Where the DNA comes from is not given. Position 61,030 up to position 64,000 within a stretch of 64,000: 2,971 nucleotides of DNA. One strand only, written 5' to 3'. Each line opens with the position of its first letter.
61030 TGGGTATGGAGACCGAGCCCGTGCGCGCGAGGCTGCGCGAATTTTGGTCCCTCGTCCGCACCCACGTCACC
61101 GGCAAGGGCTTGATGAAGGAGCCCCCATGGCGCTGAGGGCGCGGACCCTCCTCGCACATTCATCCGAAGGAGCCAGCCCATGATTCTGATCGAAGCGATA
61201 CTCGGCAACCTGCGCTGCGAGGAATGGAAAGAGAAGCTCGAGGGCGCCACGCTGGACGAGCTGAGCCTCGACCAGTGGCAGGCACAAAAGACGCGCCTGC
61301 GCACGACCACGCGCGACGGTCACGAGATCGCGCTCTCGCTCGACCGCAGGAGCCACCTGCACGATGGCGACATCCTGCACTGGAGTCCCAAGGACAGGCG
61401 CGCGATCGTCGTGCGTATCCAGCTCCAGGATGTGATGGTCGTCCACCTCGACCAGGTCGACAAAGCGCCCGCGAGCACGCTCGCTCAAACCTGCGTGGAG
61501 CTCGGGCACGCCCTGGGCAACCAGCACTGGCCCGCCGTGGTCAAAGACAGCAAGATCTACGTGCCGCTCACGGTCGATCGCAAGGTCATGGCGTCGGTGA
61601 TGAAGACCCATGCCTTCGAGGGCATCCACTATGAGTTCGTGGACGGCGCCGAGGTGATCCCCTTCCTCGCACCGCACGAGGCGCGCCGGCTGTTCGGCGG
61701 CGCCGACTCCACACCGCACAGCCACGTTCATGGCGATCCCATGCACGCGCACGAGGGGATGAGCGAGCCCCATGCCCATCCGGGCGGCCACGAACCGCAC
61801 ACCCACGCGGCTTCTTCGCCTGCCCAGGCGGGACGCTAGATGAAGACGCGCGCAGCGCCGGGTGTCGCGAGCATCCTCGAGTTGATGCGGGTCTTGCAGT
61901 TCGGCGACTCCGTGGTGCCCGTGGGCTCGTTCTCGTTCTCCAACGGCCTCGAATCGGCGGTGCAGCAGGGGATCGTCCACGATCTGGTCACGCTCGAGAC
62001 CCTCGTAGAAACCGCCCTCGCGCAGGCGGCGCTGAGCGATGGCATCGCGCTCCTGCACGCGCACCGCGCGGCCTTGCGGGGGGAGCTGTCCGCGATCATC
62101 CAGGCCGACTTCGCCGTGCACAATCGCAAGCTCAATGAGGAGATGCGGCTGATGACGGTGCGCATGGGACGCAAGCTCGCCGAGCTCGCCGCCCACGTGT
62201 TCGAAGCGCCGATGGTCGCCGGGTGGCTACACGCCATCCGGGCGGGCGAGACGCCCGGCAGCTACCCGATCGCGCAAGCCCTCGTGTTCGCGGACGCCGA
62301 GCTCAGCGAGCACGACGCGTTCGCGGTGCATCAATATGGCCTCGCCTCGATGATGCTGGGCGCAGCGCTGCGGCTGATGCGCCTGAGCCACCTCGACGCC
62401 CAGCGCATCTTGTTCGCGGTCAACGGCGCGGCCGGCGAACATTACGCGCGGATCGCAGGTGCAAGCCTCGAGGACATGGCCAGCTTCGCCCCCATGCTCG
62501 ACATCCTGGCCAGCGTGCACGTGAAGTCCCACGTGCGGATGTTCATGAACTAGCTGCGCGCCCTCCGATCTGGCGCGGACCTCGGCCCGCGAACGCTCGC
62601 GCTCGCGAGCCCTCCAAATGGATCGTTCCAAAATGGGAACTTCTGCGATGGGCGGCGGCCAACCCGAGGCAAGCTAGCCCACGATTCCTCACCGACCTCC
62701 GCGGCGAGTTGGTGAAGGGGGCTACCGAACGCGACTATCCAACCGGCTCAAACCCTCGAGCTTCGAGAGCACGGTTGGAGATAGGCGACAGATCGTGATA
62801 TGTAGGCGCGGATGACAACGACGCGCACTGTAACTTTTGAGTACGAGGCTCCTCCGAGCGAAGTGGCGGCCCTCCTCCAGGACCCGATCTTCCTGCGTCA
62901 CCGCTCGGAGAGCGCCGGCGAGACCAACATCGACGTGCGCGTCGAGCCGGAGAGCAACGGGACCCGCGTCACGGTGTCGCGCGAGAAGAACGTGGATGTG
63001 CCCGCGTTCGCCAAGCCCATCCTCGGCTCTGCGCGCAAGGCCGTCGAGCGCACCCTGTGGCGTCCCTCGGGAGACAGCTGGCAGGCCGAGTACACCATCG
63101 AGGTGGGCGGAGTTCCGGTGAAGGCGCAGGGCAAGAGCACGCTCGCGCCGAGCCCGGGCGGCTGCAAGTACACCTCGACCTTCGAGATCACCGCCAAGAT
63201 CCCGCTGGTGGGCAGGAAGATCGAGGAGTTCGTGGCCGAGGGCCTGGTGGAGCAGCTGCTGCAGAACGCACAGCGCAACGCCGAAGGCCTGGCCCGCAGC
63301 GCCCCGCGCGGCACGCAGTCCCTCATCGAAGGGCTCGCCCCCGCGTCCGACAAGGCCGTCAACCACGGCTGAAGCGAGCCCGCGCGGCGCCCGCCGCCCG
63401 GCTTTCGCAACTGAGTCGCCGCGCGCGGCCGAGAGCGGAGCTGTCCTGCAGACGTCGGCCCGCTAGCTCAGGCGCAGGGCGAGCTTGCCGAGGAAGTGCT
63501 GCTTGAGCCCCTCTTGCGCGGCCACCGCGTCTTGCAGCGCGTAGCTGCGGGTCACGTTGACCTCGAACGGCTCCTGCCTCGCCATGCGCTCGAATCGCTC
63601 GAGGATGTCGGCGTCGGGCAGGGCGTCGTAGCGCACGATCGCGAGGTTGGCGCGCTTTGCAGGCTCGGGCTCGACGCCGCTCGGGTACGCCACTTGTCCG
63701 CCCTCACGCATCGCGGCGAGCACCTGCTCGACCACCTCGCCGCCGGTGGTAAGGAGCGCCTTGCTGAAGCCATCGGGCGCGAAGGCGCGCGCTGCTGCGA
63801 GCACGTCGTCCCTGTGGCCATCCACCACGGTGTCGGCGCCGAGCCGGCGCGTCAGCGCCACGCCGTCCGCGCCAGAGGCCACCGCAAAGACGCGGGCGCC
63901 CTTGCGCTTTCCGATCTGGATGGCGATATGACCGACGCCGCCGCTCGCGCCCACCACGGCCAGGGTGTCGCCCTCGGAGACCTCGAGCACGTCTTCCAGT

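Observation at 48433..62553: Nickel and urea acquisition genes plus urease packed into one 14-kb supercluster covering both membranes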

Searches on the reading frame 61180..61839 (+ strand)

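Call 4: search_protein_families(library=pfam, proteins=[window:61180-61839:+])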
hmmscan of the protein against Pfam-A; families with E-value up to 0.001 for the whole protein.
window:61180-61839:+ (219 aa): 2 families
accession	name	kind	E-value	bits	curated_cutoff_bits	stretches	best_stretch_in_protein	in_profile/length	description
PF02814.20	UreE_N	-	2.6e-16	59.3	26.9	1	16-70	4-58/62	UreE urease accessory protein, N-terminal domain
PF05194.17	UreE_C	-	1.8e-11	44.5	23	1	84-200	2-87/87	UreE urease accessory protein, C-terminal domain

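Call 7: search_protein_families(library=ncbifam, proteins=[window:61180-61839:+], max_evalue=0.01)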
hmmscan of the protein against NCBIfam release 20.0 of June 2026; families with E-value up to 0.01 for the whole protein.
window:61180-61839:+ (219 aa): 13 families
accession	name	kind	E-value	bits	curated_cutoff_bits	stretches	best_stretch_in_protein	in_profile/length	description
NF011299.0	PRK14711.1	equivalog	1.7e-72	243.4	361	1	1-193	1-195/201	urease accessory protein UreE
NF009761.0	PRK13262.1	equivalog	7.9e-60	202.3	453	1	1-211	1-220/231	urease accessory protein UreE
NF009752.0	PRK13261.1-2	equivalog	3e-26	92.2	162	1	1-148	1-141/169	urease accessory protein UreE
NF009754.0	PRK13261.1-6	equivalog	9.5e-14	51.5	171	1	1-130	1-117/169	urease accessory protein UreE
NF009757.0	PRK13261.2-3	equivalog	9.6e-11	41.8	199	1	3-124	2-113/159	urease accessory protein UreE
NF009755.0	PRK13261.2-1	equivalog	8.3e-10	38.9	223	1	3-128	2-114/150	urease accessory protein UreE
NF009756.0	PRK13261.2-2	equivalog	5.4e-09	35.6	138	1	17-129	18-120/153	urease accessory protein UreE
NF009751.0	PRK13261.1-1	equivalog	5.8e-09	35.7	144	1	23-127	15-109/160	urease accessory protein UreE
NF010710.0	PRK14112.1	equivalog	3e-06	27.2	297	1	39-130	36-116/149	urease accessory protein UreE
NF009759.0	PRK13261.2-5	equivalog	6.9e-06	26.2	290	1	35-136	30-118/150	urease accessory protein UreE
NF009753.0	PRK13261.1-5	equivalog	0.00036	20.1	287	1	26-121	16-101/166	urease accessory protein UreE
NF009762.0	PRK13263.1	equivalog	0.0028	17.3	221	0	27-210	24-184/206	urease accessory protein UreE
NF010711.0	PRK14113.1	equivalog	0.0059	16.1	240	0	23-91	14-80/152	urease accessory protein UreE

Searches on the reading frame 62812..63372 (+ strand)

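Call 4: search_protein_families(library=pfam, proteins=[window:62812-63372:+])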
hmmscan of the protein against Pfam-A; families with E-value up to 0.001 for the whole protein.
window:62812-63372:+ (186 aa): 2 families
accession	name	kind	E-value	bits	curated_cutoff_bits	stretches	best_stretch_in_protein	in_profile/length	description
PF10698.15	DUF2505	-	1.7e-29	103.4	26.9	1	7-151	2-149/158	Protein of unknown function (DUF2505)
PF10604.15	Polyketide_cyc2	-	4.3e-06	27.5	27.4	1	6-153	5-137/142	Polyketide cyclase / dehydrase and lipid transport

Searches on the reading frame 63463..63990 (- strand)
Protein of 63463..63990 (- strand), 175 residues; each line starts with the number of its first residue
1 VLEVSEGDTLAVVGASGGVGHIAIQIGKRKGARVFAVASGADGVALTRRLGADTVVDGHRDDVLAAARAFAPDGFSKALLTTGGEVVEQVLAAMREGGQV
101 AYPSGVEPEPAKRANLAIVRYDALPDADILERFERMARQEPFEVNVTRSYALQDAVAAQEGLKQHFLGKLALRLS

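Call 4: search_protein_families(library=pfam, proteins=[window:63463-63990:-])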
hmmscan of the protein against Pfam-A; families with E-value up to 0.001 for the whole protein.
window:63463-63990:- (175 aa): 2 families
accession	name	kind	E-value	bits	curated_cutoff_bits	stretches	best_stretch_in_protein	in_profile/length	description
PF00107.32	ADH_zinc_N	-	4e-15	56.4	31.8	1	18-104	1-89/129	Zinc-binding dehydrogenase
PF13602.12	ADH_zinc_N_2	-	5.5e-08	34.3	27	1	50-164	1-125/134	Zinc-binding dehydrogenase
